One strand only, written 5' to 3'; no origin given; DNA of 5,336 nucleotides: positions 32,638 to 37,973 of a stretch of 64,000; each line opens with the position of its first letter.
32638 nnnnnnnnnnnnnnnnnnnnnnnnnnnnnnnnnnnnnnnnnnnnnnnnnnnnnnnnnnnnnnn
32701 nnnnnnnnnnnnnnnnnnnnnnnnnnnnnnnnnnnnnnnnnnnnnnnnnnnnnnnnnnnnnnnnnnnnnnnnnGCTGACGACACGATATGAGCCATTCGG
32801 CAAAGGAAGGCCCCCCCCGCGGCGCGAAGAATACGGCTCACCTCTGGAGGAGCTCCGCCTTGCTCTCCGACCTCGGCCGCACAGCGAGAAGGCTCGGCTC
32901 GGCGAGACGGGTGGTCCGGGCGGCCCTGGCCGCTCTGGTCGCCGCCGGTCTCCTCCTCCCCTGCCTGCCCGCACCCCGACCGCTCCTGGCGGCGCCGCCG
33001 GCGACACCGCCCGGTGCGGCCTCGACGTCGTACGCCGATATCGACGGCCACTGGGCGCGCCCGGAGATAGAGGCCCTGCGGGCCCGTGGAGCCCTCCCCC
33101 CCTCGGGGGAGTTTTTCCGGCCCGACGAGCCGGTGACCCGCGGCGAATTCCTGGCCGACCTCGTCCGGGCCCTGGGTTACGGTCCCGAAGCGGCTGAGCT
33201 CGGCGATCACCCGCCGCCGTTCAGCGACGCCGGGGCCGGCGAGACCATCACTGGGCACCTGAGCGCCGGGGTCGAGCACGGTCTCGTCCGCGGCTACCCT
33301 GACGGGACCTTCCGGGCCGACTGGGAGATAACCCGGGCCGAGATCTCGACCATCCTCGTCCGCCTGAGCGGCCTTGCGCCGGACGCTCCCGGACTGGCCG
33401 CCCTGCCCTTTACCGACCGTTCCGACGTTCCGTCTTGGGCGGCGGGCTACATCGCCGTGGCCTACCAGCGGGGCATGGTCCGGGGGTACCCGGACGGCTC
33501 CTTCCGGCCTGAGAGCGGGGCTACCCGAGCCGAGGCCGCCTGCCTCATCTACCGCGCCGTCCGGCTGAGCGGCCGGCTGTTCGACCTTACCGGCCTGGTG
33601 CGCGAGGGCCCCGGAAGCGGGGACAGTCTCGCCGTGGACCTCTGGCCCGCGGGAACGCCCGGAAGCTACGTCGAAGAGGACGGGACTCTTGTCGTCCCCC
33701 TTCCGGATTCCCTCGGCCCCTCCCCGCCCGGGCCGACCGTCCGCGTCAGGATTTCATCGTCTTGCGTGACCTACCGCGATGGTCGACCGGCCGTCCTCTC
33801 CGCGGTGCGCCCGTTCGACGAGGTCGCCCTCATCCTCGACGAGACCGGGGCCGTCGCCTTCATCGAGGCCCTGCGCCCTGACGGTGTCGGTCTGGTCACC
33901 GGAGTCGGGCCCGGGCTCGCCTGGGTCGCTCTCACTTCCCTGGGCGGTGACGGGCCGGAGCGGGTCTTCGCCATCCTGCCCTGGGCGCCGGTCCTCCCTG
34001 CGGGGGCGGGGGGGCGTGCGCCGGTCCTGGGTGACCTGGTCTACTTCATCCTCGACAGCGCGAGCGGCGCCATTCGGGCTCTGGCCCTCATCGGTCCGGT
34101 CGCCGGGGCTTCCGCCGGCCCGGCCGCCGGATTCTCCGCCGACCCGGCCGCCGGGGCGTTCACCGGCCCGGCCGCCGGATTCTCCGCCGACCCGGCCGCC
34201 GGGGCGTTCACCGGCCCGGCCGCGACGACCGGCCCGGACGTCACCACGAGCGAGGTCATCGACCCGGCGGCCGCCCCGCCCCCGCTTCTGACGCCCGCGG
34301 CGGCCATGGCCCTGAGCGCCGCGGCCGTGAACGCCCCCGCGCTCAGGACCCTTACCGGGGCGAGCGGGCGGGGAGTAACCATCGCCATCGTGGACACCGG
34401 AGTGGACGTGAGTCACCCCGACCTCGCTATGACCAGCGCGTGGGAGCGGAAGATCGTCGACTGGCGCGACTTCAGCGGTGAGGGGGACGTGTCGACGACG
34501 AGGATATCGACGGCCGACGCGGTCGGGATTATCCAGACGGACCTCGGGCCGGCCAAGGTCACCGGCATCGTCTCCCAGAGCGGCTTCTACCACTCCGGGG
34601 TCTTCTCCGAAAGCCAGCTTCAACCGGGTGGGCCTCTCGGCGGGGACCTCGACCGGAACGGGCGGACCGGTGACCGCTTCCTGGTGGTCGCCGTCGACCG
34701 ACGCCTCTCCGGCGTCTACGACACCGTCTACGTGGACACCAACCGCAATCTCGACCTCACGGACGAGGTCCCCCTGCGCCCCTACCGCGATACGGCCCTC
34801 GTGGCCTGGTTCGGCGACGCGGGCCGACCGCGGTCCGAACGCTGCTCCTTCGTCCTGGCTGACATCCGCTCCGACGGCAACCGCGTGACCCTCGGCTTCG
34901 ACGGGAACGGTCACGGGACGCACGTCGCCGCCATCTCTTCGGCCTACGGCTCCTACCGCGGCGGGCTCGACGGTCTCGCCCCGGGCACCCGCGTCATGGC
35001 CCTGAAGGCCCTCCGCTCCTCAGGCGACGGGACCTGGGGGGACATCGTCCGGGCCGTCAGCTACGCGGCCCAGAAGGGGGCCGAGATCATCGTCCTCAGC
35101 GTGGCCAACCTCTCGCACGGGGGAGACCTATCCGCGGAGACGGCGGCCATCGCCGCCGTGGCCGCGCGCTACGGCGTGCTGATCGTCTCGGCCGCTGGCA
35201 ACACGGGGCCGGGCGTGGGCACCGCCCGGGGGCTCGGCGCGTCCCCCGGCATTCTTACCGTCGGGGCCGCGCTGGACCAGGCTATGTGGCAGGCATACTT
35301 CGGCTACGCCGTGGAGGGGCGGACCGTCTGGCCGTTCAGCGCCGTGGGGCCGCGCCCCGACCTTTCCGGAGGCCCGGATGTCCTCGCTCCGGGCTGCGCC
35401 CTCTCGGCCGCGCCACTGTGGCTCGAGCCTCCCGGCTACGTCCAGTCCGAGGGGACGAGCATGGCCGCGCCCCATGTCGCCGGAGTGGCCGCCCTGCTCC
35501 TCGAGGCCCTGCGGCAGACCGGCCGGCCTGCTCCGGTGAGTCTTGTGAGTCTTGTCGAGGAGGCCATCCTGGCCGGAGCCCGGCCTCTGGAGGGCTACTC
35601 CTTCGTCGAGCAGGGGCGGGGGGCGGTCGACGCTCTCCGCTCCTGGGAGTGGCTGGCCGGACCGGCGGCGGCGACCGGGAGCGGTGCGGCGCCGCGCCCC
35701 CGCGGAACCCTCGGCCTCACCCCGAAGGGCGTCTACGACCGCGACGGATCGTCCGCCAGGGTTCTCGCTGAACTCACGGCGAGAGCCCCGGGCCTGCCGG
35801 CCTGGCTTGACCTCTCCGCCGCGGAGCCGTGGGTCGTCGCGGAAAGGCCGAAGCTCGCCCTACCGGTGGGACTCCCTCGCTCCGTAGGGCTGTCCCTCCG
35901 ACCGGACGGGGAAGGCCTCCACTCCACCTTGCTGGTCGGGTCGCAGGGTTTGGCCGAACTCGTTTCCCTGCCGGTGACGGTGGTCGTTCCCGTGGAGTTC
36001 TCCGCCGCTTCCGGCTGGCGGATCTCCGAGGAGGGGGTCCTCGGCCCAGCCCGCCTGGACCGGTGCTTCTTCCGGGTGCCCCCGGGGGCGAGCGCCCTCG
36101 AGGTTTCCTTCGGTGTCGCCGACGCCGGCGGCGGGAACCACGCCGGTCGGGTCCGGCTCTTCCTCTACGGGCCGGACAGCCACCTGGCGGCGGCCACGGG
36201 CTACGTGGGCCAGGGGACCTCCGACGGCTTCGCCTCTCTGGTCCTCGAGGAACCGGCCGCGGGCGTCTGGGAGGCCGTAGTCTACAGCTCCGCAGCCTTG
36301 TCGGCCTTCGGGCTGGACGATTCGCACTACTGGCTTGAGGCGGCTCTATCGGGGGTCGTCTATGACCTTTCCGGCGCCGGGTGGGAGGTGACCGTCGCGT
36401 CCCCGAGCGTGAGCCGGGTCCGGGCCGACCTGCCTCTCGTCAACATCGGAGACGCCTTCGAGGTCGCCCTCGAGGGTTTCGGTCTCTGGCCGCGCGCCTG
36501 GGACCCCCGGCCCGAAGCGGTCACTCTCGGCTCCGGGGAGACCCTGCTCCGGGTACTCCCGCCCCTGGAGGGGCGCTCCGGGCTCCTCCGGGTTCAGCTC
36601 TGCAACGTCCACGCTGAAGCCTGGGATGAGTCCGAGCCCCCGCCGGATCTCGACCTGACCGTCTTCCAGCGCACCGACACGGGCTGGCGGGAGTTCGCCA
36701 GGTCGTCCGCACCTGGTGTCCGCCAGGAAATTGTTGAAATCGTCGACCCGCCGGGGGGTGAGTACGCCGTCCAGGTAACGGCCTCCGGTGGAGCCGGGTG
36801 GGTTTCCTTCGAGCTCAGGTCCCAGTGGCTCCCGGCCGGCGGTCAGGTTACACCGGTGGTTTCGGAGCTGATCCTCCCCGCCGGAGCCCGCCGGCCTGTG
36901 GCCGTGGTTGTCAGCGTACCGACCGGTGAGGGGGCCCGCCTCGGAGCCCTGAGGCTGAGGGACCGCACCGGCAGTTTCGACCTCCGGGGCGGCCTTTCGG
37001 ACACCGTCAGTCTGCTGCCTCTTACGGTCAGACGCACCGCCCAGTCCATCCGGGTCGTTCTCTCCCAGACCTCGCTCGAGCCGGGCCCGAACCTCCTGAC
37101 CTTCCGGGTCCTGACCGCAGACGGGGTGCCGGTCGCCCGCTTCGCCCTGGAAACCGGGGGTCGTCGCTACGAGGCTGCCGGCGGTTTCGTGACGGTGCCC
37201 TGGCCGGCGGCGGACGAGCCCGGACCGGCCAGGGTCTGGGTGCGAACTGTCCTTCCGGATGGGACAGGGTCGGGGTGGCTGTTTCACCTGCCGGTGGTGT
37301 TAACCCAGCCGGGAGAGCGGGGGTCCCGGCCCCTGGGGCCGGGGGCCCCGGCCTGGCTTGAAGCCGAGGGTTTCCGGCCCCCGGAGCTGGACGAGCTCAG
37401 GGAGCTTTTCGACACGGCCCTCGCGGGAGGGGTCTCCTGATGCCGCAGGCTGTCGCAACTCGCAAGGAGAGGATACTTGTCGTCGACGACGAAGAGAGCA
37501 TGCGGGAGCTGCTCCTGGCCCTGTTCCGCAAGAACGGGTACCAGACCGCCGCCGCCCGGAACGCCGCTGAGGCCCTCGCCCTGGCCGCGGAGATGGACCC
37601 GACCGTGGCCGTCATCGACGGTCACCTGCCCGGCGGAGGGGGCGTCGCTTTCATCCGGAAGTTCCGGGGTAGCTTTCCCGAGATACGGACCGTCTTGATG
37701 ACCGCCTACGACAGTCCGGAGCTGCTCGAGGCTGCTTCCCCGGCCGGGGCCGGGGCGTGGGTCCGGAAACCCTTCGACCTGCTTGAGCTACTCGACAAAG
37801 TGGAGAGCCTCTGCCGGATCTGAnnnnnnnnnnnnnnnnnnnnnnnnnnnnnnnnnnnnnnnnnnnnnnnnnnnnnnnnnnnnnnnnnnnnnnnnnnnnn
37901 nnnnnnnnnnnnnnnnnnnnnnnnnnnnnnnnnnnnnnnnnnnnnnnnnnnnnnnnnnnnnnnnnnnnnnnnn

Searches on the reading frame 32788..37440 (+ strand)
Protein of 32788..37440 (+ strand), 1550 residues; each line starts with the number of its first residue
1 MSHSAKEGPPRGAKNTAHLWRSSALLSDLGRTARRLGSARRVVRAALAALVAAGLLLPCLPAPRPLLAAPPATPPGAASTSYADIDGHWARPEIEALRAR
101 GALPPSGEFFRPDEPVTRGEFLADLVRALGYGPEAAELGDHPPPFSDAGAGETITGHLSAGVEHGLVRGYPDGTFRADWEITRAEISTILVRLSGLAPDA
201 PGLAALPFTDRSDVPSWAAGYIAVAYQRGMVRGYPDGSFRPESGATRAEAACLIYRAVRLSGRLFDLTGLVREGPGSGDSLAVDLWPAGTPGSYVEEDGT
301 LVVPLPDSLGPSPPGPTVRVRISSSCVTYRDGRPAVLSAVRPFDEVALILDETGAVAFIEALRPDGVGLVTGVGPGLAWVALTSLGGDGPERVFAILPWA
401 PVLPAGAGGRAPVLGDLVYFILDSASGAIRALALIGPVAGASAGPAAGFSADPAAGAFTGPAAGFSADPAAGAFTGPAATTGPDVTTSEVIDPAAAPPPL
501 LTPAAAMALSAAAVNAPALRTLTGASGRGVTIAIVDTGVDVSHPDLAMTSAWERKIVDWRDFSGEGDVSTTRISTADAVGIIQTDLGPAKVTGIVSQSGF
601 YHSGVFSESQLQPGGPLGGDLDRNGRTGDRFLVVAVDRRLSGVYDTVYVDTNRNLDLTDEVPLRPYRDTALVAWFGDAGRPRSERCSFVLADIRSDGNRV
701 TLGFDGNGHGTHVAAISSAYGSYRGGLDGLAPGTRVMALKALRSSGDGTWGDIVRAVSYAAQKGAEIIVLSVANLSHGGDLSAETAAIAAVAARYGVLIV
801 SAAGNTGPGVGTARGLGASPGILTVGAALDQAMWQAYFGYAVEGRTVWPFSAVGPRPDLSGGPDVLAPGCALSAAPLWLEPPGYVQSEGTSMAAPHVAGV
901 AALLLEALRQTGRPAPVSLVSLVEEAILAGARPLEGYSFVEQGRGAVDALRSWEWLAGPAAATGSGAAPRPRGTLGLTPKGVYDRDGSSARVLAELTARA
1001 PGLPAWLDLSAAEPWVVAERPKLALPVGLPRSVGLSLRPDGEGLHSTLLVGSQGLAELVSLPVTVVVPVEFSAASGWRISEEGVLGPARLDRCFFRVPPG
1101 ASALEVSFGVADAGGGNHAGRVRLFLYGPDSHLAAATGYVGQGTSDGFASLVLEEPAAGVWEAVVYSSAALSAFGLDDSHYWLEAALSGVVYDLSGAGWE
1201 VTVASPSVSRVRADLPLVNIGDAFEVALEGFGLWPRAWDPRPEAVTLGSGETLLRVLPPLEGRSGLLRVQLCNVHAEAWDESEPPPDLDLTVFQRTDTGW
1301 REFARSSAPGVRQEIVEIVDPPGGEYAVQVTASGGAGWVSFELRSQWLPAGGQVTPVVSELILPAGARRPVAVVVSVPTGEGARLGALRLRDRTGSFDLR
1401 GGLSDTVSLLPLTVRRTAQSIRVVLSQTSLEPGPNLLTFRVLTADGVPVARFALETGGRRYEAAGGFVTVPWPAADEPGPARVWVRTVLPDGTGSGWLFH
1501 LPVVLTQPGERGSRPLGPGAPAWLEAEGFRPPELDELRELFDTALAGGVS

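Call 10: search_protein_families(library=pfam, proteins=[window:32788-37440:+], max_evalue=0.001)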
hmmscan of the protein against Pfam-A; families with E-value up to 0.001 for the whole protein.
window:32788-37440:+ (1550 aa): 2 families
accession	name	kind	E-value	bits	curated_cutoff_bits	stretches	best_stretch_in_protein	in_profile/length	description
PF00082.27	Peptidase_S8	-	1.5e-35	123.3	21.8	1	527-910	1-259/288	Subtilase family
PF00395.25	SLH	-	8.6e-30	102.9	20.8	3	207-251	1-44/44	S-layer homology domain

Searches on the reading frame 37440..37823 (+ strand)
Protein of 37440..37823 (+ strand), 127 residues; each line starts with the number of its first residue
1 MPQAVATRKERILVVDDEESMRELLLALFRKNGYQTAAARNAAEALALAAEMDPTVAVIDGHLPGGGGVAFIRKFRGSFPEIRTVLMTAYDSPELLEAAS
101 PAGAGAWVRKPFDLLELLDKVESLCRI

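Call 84: search_protein_families(library=pfam, proteins=[window:37440-37823:+], max_evalue=0.001)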
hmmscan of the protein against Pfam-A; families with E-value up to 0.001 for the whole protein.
window:37440-37823:+ (127 aa): 1 family
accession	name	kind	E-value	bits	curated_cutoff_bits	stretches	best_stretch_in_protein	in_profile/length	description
PF00072.30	Response_reg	-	1e-20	74.4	30.2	1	12-121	1-110/111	Response regulator receiver domain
